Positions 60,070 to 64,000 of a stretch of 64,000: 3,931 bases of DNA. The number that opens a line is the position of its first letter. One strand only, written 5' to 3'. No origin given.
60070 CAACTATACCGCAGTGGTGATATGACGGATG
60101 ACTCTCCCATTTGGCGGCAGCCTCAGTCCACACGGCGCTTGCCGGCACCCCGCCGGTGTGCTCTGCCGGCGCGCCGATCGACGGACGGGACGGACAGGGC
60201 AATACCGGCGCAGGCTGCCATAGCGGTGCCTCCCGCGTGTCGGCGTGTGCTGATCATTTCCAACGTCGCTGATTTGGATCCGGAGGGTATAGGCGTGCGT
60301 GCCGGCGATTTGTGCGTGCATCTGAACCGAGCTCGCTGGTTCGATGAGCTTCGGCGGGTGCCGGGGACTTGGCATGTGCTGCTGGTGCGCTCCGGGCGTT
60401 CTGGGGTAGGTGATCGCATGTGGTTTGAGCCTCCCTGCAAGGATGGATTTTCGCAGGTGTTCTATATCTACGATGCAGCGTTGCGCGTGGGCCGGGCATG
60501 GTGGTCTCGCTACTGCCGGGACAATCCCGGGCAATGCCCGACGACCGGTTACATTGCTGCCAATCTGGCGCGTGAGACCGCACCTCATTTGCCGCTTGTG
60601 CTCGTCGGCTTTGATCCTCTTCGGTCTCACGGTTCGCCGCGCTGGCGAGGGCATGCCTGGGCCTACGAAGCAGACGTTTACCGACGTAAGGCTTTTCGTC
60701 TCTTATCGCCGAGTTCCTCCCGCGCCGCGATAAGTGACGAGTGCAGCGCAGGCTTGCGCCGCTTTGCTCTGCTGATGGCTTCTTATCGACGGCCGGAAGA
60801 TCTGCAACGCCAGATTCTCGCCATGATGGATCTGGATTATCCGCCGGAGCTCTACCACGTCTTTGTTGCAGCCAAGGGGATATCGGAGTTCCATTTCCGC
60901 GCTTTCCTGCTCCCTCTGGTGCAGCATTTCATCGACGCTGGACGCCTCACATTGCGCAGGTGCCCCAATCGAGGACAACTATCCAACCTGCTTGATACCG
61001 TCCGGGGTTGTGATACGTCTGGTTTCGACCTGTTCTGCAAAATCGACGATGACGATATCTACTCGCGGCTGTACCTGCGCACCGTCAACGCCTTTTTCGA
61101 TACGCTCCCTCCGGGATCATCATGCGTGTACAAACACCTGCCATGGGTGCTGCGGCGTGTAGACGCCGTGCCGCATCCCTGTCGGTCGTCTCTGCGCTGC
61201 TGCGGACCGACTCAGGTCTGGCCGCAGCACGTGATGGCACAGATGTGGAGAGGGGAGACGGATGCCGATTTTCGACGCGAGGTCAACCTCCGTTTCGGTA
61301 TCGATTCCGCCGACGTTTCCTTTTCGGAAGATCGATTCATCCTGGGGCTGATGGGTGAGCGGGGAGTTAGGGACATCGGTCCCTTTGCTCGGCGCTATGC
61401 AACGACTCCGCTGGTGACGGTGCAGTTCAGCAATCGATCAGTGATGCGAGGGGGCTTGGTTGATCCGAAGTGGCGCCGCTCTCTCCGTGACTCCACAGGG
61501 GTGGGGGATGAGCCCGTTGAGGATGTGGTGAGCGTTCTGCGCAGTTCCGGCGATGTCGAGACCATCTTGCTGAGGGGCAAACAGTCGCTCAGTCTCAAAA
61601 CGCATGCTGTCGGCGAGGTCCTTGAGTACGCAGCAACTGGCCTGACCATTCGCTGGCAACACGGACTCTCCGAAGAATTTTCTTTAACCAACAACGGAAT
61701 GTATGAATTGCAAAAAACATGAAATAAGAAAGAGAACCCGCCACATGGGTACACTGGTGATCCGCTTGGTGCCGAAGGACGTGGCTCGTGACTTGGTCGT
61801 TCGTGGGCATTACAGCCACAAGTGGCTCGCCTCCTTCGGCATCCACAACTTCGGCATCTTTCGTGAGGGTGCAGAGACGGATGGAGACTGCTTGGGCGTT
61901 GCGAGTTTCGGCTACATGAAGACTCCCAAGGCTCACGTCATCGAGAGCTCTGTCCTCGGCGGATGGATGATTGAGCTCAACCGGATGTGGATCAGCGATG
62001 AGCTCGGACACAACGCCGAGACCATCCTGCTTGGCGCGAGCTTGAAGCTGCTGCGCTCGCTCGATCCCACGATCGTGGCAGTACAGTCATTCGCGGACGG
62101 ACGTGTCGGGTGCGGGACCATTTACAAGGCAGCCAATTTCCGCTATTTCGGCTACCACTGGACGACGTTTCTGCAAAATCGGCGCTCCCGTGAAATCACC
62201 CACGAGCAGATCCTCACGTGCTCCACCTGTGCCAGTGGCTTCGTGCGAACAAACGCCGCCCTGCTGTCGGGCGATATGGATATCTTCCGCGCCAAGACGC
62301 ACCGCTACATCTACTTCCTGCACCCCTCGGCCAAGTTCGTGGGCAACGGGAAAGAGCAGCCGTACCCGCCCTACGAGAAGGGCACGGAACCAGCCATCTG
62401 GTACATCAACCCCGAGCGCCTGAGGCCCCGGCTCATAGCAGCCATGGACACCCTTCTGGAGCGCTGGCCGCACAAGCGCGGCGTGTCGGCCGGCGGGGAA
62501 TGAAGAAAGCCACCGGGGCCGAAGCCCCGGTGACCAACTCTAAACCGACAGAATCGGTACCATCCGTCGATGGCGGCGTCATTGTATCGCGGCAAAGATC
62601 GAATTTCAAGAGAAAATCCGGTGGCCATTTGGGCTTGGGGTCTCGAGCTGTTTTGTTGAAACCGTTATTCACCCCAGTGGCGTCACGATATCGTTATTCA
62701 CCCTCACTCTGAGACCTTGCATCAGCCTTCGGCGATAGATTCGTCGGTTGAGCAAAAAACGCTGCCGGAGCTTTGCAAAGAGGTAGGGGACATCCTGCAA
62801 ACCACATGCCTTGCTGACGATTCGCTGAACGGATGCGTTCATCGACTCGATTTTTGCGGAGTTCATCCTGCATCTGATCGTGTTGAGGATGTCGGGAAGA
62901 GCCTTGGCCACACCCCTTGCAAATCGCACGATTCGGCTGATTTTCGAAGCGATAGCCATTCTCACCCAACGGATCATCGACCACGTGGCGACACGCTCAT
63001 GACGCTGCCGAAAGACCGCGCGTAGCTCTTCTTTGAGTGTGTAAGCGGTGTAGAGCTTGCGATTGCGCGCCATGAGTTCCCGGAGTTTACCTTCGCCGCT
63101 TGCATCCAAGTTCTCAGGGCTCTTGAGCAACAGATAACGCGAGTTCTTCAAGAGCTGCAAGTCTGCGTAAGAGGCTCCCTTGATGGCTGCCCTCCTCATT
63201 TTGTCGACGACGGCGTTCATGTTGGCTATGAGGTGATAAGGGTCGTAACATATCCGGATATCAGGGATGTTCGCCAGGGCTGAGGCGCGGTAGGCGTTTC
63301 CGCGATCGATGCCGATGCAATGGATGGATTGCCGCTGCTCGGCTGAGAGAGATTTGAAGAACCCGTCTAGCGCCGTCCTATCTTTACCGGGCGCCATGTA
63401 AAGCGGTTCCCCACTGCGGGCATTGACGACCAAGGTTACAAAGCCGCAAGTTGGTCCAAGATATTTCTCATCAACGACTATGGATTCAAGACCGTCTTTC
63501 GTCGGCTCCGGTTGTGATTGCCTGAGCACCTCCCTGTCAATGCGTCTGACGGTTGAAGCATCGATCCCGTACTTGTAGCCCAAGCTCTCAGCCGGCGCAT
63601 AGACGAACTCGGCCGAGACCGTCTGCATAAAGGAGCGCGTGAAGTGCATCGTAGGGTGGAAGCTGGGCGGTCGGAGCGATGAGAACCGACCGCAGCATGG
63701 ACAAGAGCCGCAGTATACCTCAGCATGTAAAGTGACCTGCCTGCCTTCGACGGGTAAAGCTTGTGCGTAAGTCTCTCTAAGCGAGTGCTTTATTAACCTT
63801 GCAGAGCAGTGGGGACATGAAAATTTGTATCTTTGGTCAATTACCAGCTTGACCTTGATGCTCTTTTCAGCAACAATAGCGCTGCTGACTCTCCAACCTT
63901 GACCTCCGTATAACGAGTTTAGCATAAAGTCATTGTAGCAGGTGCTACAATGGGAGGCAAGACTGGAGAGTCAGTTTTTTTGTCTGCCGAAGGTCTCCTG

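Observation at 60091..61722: Soluble two-domain glycosyltransferase with a sialyltransferase-like N-domain fused to a GT-A (DXD) domain, operonic with mom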

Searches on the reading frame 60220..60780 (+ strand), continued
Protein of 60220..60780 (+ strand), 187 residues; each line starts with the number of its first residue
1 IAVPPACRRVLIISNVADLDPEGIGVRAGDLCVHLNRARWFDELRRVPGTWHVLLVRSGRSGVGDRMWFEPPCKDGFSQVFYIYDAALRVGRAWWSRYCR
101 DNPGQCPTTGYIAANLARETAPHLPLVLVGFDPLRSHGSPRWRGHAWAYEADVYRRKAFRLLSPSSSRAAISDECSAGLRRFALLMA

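Call 62: search_protein_families(library=pfam, proteins=[L045:2080-3417:+, L045:3980-6886:+, L045:6891-8753:+, L045:9110-11155:+, L045:11074-11892:+, L045:12108-13175:-, L044:34-1791:+, L044:1788-3734:+, L044:3996-6047:+, L044:6044-6790:+], max_evalue=0.001)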
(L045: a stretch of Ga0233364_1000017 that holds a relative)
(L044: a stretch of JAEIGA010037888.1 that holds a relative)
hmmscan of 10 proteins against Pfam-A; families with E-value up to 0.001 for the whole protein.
L045:2080-3417:+ (445 aa): 0 families

L045:3980-6886:+ (968 aa): 0 families

L045:6891-8753:+ (620 aa): 0 families

L045:9110-11155:+ (681 aa): 2 families
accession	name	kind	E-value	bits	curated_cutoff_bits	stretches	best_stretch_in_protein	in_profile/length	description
PF01762.27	Galactosyl_T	-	4e-07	30.5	23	1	527-590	53-119/195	Galactosyltransferase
PF04488.21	Gly_transf_sug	-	8.8e-05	23.6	23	1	69-95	52-78/93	Glycosyltransferase sugar-binding region containing DXD motif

L045:11074-11892:+ (272 aa): 3 families
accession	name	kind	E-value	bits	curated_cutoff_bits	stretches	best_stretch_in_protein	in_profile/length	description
PF01555.25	N6_N4_Mtase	-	9e-26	91.6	26.7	1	52-259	2-219/221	DNA methylase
PF08241.18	Methyltransf_11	-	7.4e-05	23.7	21.2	0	103-119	78-94/95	Methyltransferase domain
PF03602.21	Cons_hypoth95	-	0.00052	20.2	24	0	21-63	81-126/182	Conserved hypothetical protein 95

L045:12108-13175:- (355 aa): 0 families

L044:34-1791:+ (585 aa): 0 families

L044:1788-3734:+ (648 aa): 0 families

L044:3996-6047:+ (683 aa): 0 families

L044:6044-6790:+ (248 aa): 3 families
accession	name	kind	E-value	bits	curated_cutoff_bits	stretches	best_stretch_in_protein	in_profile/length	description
PF01555.25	N6_N4_Mtase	-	9.8e-33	114.4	26.7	1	22-232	1-219/221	DNA methylase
PF01170.24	UPF0020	-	4.2e-09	36.8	22.3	1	5-81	107-182/197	RMKL-like, methyltransferase domain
PF05175.20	MTS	-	0.00047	20.3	23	1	7-71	84-146/170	Methyltransferase small domain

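Call 71: search_dna_similar(query=window:60220-60744:+, collection=phages, mode=protein, max_evalue=0.01, max_rows=15)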
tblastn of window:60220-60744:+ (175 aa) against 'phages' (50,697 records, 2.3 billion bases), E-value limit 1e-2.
No match.

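Call 78: find_encoding_contigs(protein=P0033, flank=10000, max_places=2)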
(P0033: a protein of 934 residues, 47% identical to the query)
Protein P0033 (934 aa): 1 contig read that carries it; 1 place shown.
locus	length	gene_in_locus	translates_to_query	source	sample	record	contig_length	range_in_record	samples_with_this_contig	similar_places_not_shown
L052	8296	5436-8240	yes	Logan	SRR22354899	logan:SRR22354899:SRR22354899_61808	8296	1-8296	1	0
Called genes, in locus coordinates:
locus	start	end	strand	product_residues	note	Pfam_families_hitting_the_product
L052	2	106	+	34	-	?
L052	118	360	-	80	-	-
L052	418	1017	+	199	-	-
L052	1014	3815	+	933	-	-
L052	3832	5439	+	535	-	-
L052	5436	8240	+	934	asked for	PF01531:Glyco_transf_11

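Call 79: find_encoding_contigs(protein=P0042, flank=10000, max_places=2)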
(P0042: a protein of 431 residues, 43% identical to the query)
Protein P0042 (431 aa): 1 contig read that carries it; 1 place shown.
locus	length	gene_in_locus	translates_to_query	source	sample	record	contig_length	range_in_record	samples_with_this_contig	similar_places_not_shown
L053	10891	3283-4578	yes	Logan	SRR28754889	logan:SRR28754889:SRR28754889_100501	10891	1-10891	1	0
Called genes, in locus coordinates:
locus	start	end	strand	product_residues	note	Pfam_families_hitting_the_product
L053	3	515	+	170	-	?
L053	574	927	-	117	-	PF05635:23S_rRNA_IVP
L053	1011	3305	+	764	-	-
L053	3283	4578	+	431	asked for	PF01762:Galactosyl_T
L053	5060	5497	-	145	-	PF15731:MqsA_antitoxin, PF12844:HTH_19 (weak), PF13560:HTH_31 (weak), PF01381:HTH_3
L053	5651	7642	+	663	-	PF10123:Mu-like_Pro_N, PF18812:PBECR3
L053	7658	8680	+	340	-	PF20911:GP7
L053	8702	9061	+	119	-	-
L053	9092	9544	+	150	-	PF07030:Phage_Mu_Gp36 (weak)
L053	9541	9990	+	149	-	-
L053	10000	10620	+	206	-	-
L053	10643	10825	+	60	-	-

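Call 85: search_protein_families(library=ncbifam, proteins=[P0033], max_evalue=0.01)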
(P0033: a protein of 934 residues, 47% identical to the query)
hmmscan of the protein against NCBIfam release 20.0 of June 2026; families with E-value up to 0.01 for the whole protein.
P0033 (934 aa): 0 families

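Call 96: find_encoding_contigs(protein=P0026, flank=8000, max_places=2)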
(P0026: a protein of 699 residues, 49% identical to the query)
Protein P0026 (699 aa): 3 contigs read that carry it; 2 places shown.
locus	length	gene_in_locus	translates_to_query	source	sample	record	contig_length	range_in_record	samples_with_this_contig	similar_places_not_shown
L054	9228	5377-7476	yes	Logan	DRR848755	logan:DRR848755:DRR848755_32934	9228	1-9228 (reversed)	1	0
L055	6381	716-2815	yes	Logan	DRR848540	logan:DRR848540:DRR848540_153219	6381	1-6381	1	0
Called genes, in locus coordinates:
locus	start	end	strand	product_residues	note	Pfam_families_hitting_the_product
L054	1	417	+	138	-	?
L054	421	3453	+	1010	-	PF09851:SHOCT (faint)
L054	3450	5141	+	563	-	-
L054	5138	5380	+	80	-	-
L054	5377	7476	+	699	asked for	PF01762:Galactosyl_T (faint), PF04488:Gly_transf_sug (weak)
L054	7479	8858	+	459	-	-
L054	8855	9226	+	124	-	?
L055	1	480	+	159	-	?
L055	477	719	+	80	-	-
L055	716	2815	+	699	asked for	PF01762:Galactosyl_T (faint), PF04488:Gly_transf_sug (weak)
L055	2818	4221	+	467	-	-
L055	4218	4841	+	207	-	-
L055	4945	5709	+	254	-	PF01555:N6_N4_Mtase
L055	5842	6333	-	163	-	PF07751:Abi_2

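Call 97: find_encoding_contigs(protein=P0031, flank=8000, max_places=2)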
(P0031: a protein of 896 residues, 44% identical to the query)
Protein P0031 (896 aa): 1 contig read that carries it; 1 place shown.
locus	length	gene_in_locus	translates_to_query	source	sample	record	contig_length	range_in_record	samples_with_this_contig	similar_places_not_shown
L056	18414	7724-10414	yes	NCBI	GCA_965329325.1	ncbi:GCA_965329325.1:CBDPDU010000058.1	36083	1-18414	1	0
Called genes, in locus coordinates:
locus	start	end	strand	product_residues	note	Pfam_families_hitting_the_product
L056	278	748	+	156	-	-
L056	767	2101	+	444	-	-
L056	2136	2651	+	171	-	-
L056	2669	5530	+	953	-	-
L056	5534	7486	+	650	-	-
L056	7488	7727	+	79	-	-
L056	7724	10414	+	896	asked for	PF04488:Gly_transf_sug (faint)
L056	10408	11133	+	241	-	PF01555:N6_N4_Mtase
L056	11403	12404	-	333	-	PF01841:Transglut_core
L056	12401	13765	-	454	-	PF00919:UPF0004, PF04055:Radical_SAM, PF01938:TRAM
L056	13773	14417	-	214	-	PF06508:QueC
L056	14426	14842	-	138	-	PF14489:QueF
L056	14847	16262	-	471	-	PF01406:tRNA-synt_1e, PF09334:tRNA-synt_1g (faint), PF09190:DALR_2 (weak)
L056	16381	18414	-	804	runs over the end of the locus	PF12796:Ank_2 (faint), PF00023:Ank (weak), PF13606:Ank_3 (faint)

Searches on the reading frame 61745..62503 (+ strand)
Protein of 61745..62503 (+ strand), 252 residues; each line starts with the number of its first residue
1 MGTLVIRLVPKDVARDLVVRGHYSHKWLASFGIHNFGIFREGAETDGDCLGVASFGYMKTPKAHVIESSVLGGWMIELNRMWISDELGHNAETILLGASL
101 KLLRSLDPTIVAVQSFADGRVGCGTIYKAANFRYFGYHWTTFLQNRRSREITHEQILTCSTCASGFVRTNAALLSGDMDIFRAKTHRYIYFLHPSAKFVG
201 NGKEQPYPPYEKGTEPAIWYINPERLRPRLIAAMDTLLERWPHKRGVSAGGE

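Call 3: search_protein_families(library=pfam, proteins=[window:61745-62503:+], max_evalue=1)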
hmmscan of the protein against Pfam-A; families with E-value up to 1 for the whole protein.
window:61745-62503:+ (252 aa): 3 families
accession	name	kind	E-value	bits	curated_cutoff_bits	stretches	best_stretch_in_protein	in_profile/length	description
PF25680.1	Mom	-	1e-52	179.2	27.1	1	4-208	2-201/202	Mom protein family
PF21944.1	Hemotin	-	0.044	13.9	27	1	128-156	14-42/74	Hemotin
PF22289.1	DmmA-like_C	-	0.14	12.6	27.4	0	15-31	26-42/44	Dimethylamine monooxygenase subunit DmmA-like, C-terminal domain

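Call 4: search_protein_families(library=phrogs, proteins=[window:61745-62503:+], max_evalue=1)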
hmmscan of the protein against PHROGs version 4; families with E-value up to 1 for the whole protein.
window:61745-62503:+ (252 aa): 1 family
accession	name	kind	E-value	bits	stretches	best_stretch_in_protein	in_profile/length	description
phrog_1384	-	other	5e-36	125.4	1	2-215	19-221/245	Mom-like DNA modification protein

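Call 85: search_protein_families(library=ncbifam, proteins=[window:61745-62503:+], max_evalue=0.01)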
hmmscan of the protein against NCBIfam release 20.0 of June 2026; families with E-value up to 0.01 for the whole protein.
window:61745-62503:+ (252 aa): 0 families

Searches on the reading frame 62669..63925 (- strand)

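Call 3: search_protein_families(library=pfam, proteins=[window:62669-63925:-], max_evalue=1)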
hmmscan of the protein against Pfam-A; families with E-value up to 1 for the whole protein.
window:62669-63925:- (418 aa): 5 families
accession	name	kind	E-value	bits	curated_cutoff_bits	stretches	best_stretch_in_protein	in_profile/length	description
PF01610.23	DDE_Tnp_ISL3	-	1.9e-44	152.7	23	1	149-384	1-238/240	Transposase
PF14690.11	Zn_ribbon_ISL3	-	0.0012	19.7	25.5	1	36-78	4-47/47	zinc-finger of transposase IS204/IS1001/IS1096/IS1165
PF23548.1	Zn_ribbon_FGT1_2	-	0.17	11.9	27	1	34-47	20-33/35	FORGETTER1 second zinc ribbon domain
PF13005.12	zf-IS66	-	0.24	12.3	27.3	0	30-40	35-45/46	zinc-finger binding domain of transposase IS66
PF18073.7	Zn_ribbon_LapB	-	0.91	9.7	25.7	1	71-86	13-28/28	Rubredoxin metal binding domain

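Call 4: search_protein_families(library=phrogs, proteins=[window:62669-63925:-], max_evalue=1)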
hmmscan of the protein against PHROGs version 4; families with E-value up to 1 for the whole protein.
window:62669-63925:- (418 aa): 4 families
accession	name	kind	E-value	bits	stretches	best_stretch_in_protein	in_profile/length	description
phrog_5749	-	integration and excision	2.4e-52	178.8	1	19-399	22-397/421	transposase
phrog_18191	-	unknown function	0.088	14.1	1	345-377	40-72/80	-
phrog_13080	-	unknown function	0.21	12.8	1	32-56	2-26/68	-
phrog_9188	-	unknown function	0.9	10.8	0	22-43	26-47/70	-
